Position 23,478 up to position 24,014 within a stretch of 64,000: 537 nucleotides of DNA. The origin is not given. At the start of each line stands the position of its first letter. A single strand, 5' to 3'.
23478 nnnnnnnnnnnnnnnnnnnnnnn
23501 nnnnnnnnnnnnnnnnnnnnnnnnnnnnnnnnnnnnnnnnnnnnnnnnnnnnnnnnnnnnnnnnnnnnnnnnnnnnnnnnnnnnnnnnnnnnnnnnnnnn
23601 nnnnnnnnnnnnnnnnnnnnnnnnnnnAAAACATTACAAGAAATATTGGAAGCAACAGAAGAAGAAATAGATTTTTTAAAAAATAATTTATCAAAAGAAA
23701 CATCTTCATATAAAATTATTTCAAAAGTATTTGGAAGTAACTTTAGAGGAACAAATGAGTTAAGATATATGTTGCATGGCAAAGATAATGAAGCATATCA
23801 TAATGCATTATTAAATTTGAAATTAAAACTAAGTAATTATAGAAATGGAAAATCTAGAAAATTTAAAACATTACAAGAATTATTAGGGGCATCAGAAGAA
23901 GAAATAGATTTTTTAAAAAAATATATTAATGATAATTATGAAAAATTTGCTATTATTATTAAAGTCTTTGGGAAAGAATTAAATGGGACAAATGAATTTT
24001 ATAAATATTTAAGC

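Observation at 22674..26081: Sigma-less paralog starts exactly at the post-sigma linker motif and holds the largest repeat array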

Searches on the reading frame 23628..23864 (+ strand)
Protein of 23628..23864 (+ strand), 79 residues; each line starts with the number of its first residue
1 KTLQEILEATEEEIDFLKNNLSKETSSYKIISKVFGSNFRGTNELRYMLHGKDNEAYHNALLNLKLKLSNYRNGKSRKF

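Call 27: search_protein_representatives(alignment_id=A1)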
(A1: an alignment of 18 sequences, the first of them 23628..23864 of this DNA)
Query: 18 sequences, 78 profile positions. Proteins with E-value up to 0.001 (for the whole library): 79; up to 1e-10: 38; up to 1e-30: 11. The best 79 are listed.
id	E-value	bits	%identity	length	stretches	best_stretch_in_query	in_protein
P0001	1.9e-236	780.7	-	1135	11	1-75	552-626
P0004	7.8e-67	237.2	-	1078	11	1-72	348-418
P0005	7.1e-66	234.2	-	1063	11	3-76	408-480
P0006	3.8e-53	193.4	-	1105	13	3-71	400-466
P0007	5.1e-42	157.7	-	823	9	5-69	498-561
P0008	2.7e-41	155.4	-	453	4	1-77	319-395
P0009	3.0e-40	152.1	-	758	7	1-75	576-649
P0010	3.7e-38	145.3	-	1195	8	1-77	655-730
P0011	1.4e-33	130.7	-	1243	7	1-77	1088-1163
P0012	1.1e-32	127.9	-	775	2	2-77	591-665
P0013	6.7e-32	125.3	-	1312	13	10-73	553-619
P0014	1.3e-29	117.9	-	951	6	8-74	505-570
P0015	1.5e-27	111.3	-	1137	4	3-75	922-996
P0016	6.4e-26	106.1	-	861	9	2-66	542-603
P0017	4.0e-23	97.2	-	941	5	3-76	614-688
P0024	6.3e-18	80.5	-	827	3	3-77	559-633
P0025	1.0e-17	79.8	-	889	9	3-74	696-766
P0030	3.0e-16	75.1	-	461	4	2-74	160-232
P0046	1.8e-08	50.3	-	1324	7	19-75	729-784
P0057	1.5e-06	44.1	-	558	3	5-75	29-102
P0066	7.5e-05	38.6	-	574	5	8-76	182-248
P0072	1.5e-04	37.7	-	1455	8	9-69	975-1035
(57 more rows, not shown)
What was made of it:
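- On Sigma-tail extension family (defined in this session): The profile finds 79 clusters in 1.84 billion proteins (call 27).
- Tried and rejected: The exhaustive HMMER search was needed to find the family (call 27).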

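Call 31: search_protein_families(library=ncbifam, proteins=[P0006, P0030, P0066, P0025, P0013, P0024], max_evalue=0.01)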
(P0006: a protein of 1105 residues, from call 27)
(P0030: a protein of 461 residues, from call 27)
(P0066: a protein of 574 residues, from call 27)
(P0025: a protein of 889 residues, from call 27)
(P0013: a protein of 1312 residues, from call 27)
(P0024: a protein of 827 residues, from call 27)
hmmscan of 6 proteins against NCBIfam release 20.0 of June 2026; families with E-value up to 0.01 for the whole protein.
P0006 (1105 aa): 0 families

P0030 (461 aa): 0 families

P0066 (574 aa): 13 families
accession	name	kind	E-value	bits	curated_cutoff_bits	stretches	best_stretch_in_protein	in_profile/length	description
TIGR02393.1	RpoD_Cterm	equivalog_domain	6.9e-15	55.3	354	0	271-310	154-193/238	RNA polymerase sigma factor RpoD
TIGR02997.1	Sig70-cyanoRpoD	subfamily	3.3e-11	43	384.5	0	250-313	207-269/298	RNA polymerase sigma factor, RpoD/SigA family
TIGR02937.1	sigma70-ECF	superfamily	7.1e-11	42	42.9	0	268-310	96-134/165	sigma-70 family RNA polymerase sigma factor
NF005920.0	PRK07921.1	subfamily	1.6e-10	40.5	464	0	181-214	253-286/328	RNA polymerase sigma factor SigB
TIGR02952.1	Sig70_famx2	equivalog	3.7e-08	33.4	206.45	0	245-312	74-141/170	ECF subfamily RNA polymerase sigma factor, BldN family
NF004471.0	PRK05803.1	subfamily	5.4e-08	32.4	252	0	283-320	166-203/235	RNA polymerase sporulation sigma factor SigK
NF041931.2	MzaA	equivalog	1.1e-06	27.9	800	0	236-313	595-673/726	MZA anti-phage system associated sigma-70 family RNA polymerase sigma factor MzaA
TIGR02846.1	spore_sigmaK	equivalog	1.5e-05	24.6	298.65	0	283-319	164-200/227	RNA polymerase sporulation sigma factor SigK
NF004207.0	PRK05657.1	equivalog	0.00012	21.5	394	0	182-214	253-285/329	RNA polymerase sigma factor RpoS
NF045770.1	MPN403_MG284_C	domain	0.00015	21.7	37.3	0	186-210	3-27/57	MG284/MPN403 family protein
TIGR02479.1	FliA_WhiG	subfamily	0.0044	16.8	189.6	0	254-310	136-192/224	FliA/WhiG family RNA polymerase sigma factor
TIGR02929.1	anfG_nitrog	equivalog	0.0065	16.5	124.7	0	166-198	58-90/109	Fe-only nitrogenase subunit delta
TIGR03209.1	P21_Cbot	equivalog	0.0088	16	138.35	0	269-310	83-124/142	botulinum neurotoxin transcription-activating sigma factor BotR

P0025 (889 aa): 0 families

P0013 (1312 aa): 6 families
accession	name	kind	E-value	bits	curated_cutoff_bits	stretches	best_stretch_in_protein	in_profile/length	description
TIGR03091.1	SASP_sspK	equivalog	1.5e-09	37.7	57.15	0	1036-1047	9-20/32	small, acid-soluble spore protein K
TIGR04535.1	ferrit_encaps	subfamily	1.2e-07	31.7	125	0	538-573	37-72/114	encapsulin-associated ferritin-like protein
NF002843.0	PRK03081.1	equivalog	6.7e-06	26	84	0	611-622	24-35/51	small, acid-soluble spore protein K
NF005830.0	PRK07729.1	equivalog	1.3e-05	24.3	546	0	660-715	143-198/343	glyceraldehyde-3-phosphate dehydrogenase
NF040902.1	NuoF_pre_CCxxC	domain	0.00015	21.6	45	0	526-545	21-40/53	CCxxC motif-containing NuoF prefix domain-containing protein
NF009634.0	PRK13149.2-5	equivalog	0.00028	21.2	105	0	957-989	34-66/86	H/ACA RNA-protein complex component Gar1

P0024 (827 aa): 40 families (the best 25 are shown)
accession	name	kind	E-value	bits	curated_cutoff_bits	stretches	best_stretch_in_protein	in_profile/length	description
TIGR02997.1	Sig70-cyanoRpoD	subfamily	9.9e-63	212.2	384.5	1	168-448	3-297/298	RNA polymerase sigma factor, RpoD/SigA family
NF004208.0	PRK05658.1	equivalog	1.8e-61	209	555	1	220-453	394-621/631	RNA polymerase sigma factor RpoD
NF041931.2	MzaA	equivalog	4.3e-61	207.7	800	1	170-463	429-716/726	MZA anti-phage system associated sigma-70 family RNA polymerase sigma factor MzaA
TIGR02393.1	RpoD_Cterm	equivalog_domain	4.5e-58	196.7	354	1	221-460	3-236/238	RNA polymerase sigma factor RpoD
NF005785.0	PRK07598.1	equivalog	2.1e-57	194.8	554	1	204-460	161-410/415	RNA polymerase sigma factor SigC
NF005643.0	PRK07406.1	equivalog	1.4e-55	189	500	1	154-460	75-395/397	RNA polymerase sigma factor RpoD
NF005920.0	PRK07921.1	subfamily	3e-55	187.5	464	1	156-455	20-321/328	RNA polymerase sigma factor SigB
NF006666.0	PRK09210.1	equivalog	4e-53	181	572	1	151-455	83-363/370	RNA polymerase sigma factor RpoD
NF004615.0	PRK05949.1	subfamily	2.3e-52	178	530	1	205-452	78-318/327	RNA polymerase sigma factor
NF004207.0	PRK05657.1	equivalog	2.6e-51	174.9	394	1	213-452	84-317/329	RNA polymerase sigma factor RpoS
NF005642.0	PRK07405.1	subfamily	9.4e-51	172.9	524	1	165-453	8-310/318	RNA polymerase sigma factor SigD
TIGR02394.1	rpoS_proteo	equivalog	1.6e-50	172.2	378.7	1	213-452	41-274/285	RNA polymerase sigma factor RpoS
NF004561.0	PRK05901.1-3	equivalog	2.2e-48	165.7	582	1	166-449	238-524/537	RNA polymerase sigma factor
NF004560.0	PRK05901.1-1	equivalog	1.8e-45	156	711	1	165-450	213-504/516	RNA polymerase sigma factor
NF004562.0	PRK05901.1-4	equivalog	9.1e-39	133.4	779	1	222-462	320-554/571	RNA polymerase sigma factor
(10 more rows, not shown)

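Call 32: search_protein_families(library=pfam, proteins=[P0006, P0030, P0066, P0025, P0013, P0046, P0009, P0072, P0057], max_evalue=0.01)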
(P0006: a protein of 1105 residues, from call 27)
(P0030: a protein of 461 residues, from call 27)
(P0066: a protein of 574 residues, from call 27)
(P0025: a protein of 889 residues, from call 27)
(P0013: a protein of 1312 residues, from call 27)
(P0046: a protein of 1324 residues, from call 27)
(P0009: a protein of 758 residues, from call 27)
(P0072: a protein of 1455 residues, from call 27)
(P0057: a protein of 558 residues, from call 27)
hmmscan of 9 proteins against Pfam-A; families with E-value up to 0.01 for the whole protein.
P0006 (1105 aa): 0 families

P0030 (461 aa): 1 family
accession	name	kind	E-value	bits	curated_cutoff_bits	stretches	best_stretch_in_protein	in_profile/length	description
PF06746.16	DUF1216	-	0.0034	17.8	21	0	13-67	57-110/134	Protein of unknown function (DUF1216)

P0066 (574 aa): 5 families
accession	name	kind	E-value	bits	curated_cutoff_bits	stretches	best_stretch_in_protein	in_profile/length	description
PF04545.22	Sigma70_r4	-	4e-14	52.3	24.1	0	290-310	1-21/50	Sigma-70, region 4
PF08281.18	Sigma70_r4_2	-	3.8e-06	26.9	25.7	0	285-311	2-28/54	Sigma-70, region 4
PF23191.1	WH_MCM3_C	-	4.2e-06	27.3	27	0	404-434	2-33/77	MCM3-like, winged helix domain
PF20811.2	PARG_cat_N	-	0.0022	18.6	25.6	0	167-189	89-111/118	Poly (ADP-ribose) glycohydrolase (PARG), helical domain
PF07299.16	EF-G-binding_N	-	0.0034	18.3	27.1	0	174-204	27-57/83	Elongation factor G-binding protein, N-terminal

P0025 (889 aa): 0 families

P0013 (1312 aa): 4 families
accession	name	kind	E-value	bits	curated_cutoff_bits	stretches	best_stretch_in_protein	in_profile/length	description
PF08176.17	SspK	-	7e-13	49.1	25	0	610-622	23-35/47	Small acid-soluble spore protein K family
PF13618.11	Gluconate_2-dh3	-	6.3e-12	46.4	23.4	0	681-731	41-91/135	Gluconate 2-dehydrogenase subunit 3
PF25061.1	RRM_fung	-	1.1e-10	42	27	0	1054-1081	15-42/85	Fungal RNA-binding domain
PF00703.27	Glyco_hydro_2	-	0.00012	23.3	23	0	703-751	45-92/109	Glycosyl hydrolases family 2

P0046 (1324 aa): 0 families

P0009 (758 aa): 1 family
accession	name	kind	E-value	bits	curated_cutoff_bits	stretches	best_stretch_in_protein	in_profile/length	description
PF25561.1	QRICH1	-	0.0035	17.8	30.8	0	242-285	18-61/115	QRICH1 domain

P0072 (1455 aa): 0 families

P0057 (558 aa): 0 families

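Call 43: predict_structure(alignment_id=A1)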
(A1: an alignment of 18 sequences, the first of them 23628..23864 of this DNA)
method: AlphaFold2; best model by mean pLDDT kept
length: 79 residues; sequences in the alignment: 18
mean_pLDDT: 88.4   pTM: 0.70
mean pLDDT of the five models: 88.4, 88.1, 86.0, 85.1, 84.5
residues with pLDDT >= 90: 47; 70-90: 27; 50-70: 4; < 50: 1
segments of 3 or more residues with pLDDT < 50: none
pLDDT, mean of each block of 10 residues (from residue 1): 92 90 89 89 89 92 92 71
secondary structure, 60 per line:
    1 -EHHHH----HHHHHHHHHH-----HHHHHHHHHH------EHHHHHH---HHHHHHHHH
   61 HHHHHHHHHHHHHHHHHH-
elements in order: H3-6 H11-20 H26-35 H43-48 H52-78

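Call 46: fold_search(model_id=the predicted structure, library=pdb)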
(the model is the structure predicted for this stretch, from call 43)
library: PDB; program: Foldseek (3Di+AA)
matches with E <= 10: 5; with E <= 0.001: 0
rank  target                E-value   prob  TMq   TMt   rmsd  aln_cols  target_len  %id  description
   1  9jjv                  6.6e+00  0.08  0.36  0.10  12.2        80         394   16  Truncated RNF112, transition-like state (released 2025-04-23)
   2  9vr0_MODEL_1_A        7.4e+00  0.02  0.18  0.14   7.9        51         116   18  NMR solution structure of termini-truncated oxidized cytochrome c552 from Thioalkalivibrio paradoxus (released 2025-07-30)
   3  9jjx_A                7.8e+00  0.07  0.36  0.09  11.5        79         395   18  Truncated RNF112, GDP-bound form 2 (released 2025-04-23)
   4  9jjx_B                8.3e+00  0.04  0.31  0.09  12.5        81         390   17  Truncated RNF112, GDP-bound form 2 (released 2025-04-23)
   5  9jju                  9.3e+00  0.04  0.31  0.10  12.1        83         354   20  Truncated RNF112, nucleotide-free (released 2025-04-23)
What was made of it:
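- On Helix-hairpin-helix (HhH)2 repeats: Foldseek of a single repeat (pLDDT 88) finds nothing with E below 6 in the PDB (call 46).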

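Call 53: fold_search(model_id=the predicted structure, library=viral)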
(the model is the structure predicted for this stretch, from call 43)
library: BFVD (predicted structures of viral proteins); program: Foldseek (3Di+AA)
matches with E <= 10: 31; with E <= 0.001: 0
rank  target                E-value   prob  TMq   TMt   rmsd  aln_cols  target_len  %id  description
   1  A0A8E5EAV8            3.0e+00  0.12  0.35  0.37   9.1        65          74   20  Uncharacterized protein [Olleya phage Harreka_1]
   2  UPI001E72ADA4         4.8e+00  0.15  0.49  0.08   8.4        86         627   12  (no name look-up for this kind of identifier)
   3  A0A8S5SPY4            4.8e+00  0.06  0.35  0.22   9.7        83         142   22  Uncharacterized protein [Siphoviridae sp. ctnR613]
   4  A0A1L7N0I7            5.1e+00  0.08  0.35  0.17  10.2        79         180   19  Uncharacterized protein [Ralstonia phage RP12]
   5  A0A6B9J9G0            5.1e+00  0.06  0.33  0.23   8.5        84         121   13  Uncharacterized protein [Vibrio phage vB_VchM_Kuja]
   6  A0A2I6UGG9            5.1e+00  0.05  0.27  0.12  10.7        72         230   21  Structural protein [Salinibacter phage M8CR30-4]
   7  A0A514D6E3            5.4e+00  0.04  0.26  0.04  13.5        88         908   15  Uncharacterized protein (Fragment) [Riboviria sp.]
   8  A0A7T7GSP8            5.8e+00  0.05  0.30  0.25   7.1        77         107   17  (no name in the UniProt tables at hand)
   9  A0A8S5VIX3            5.8e+00  0.05  0.28  0.10   8.5        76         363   16  (no name in the UniProt tables at hand)
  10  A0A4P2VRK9            5.8e+00  0.03  0.26  0.10  12.1        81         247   14  (no name in the UniProt tables at hand)
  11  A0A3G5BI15            6.5e+00  0.05  0.30  0.04   7.9        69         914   16  Wssv178 [White spot syndrome virus]
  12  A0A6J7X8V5            6.5e+00  0.03  0.27  0.04  15.9        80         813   15  Uncharacterized protein [uncultured Caudovirales phage]
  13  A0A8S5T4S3            6.9e+00  0.08  0.40  0.23   5.4        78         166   17  POU DOMAIN, CLASS 3, TRANSCRIPTION-DNA COMPLEX, SOX [Siphoviridae sp. ctMBu2]
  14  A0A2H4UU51            7.3e+00  0.08  0.43  0.25   7.3        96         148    8  Uncharacterized protein [Bodo saltans virus]
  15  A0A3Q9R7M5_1          7.3e+00  0.07  0.41  0.06   8.5        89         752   10  Receptor binding protein [Bacillus phage pW4]
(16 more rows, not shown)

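Call 61: find_homologous_proteins(query=A4, max_evalue=0.00001)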
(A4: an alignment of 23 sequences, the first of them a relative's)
Query A4 (23 sequences) (1105 aa, profile of the alignment): 5 proteins with E <= 0.00001 among 8000 candidates.
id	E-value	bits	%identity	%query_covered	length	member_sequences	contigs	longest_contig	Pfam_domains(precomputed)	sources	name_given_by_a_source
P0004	3.0e-212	725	40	84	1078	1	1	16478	-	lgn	-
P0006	2.8e-204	698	100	100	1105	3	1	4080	-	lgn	-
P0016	1.2e-159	551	41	66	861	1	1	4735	-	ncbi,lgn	-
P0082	3.7e-70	255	27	31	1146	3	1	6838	PF04545.23,PF04542.21,PF04539.23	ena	-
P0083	2.8e-69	253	27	31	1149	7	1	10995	PF04545.23,PF04542.21,PF04539.23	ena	-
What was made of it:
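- Tried and rejected: An alignment of sigma-less members found five proteins (call 61).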

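Call 62: find_encoding_contigs(protein=P0004, flank=10000, max_places=3)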
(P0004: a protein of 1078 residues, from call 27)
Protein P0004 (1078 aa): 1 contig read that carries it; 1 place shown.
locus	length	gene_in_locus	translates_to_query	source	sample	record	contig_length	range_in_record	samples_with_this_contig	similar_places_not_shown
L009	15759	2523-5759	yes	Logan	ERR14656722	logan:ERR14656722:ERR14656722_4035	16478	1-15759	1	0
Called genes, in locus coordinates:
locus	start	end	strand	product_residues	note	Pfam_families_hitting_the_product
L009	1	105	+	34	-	?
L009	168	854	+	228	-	-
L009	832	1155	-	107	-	PF08863:YolD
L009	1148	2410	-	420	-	PF00817:IMS, PF11798:IMS_HHH, PF21999:IMS_HHH_1 (faint), PF11799:IMS_C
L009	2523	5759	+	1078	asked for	-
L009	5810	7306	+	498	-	-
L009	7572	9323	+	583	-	PF07973:tRNA_SAD, PF00587:tRNA-synt_2b, PF03129:HGTP_anticodon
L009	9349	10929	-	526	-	PF04203:Sortase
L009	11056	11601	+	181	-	-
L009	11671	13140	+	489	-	PF01336:tRNA_anti-codon, PF00152:tRNA-synt_2, PF01409:tRNA-synt_2d (faint)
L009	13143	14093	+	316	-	PF01933:CofD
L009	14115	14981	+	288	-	PF10672:Methyltrans_SAM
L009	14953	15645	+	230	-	PF00849:PseudoU_synth_2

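Call 63: find_encoding_contigs(protein=P0016, flank=10000, max_places=3)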
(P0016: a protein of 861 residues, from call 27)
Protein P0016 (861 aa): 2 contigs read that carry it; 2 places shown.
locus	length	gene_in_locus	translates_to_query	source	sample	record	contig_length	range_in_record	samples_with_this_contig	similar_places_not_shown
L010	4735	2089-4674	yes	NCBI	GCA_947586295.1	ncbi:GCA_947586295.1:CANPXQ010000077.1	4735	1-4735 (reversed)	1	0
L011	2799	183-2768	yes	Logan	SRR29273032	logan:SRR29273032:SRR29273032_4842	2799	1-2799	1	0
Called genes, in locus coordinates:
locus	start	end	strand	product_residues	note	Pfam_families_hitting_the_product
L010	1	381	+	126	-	?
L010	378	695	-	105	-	PF08863:YolD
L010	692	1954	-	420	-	PF00817:IMS, PF11798:IMS_HHH, PF21999:IMS_HHH_1 (weak), PF11799:IMS_C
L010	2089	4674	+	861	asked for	-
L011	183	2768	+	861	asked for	-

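Call 72: find_encoding_contigs(protein=P0030, flank=8000, max_places=3)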
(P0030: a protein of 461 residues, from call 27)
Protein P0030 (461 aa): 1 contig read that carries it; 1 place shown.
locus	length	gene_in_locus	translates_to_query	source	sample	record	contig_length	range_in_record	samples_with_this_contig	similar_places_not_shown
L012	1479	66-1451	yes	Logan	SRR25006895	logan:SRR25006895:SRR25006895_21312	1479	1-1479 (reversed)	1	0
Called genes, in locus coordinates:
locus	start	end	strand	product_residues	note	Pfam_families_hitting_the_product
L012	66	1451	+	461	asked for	-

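Call 74: find_encoding_contigs(protein=P0009, flank=8000, max_places=3)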
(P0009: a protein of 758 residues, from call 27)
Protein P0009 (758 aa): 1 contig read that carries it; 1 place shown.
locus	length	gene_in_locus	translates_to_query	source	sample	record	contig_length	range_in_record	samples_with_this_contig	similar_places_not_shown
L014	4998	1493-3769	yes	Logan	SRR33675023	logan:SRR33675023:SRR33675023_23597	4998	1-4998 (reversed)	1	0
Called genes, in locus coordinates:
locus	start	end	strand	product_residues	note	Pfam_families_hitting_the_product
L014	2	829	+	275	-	?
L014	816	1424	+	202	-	PF01553:Acyltransferase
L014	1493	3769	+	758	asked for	-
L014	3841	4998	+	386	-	?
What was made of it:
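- Sigma-less members occur with no full sigma gene on the available contigs in other lineages (calls 62, 63, 74).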
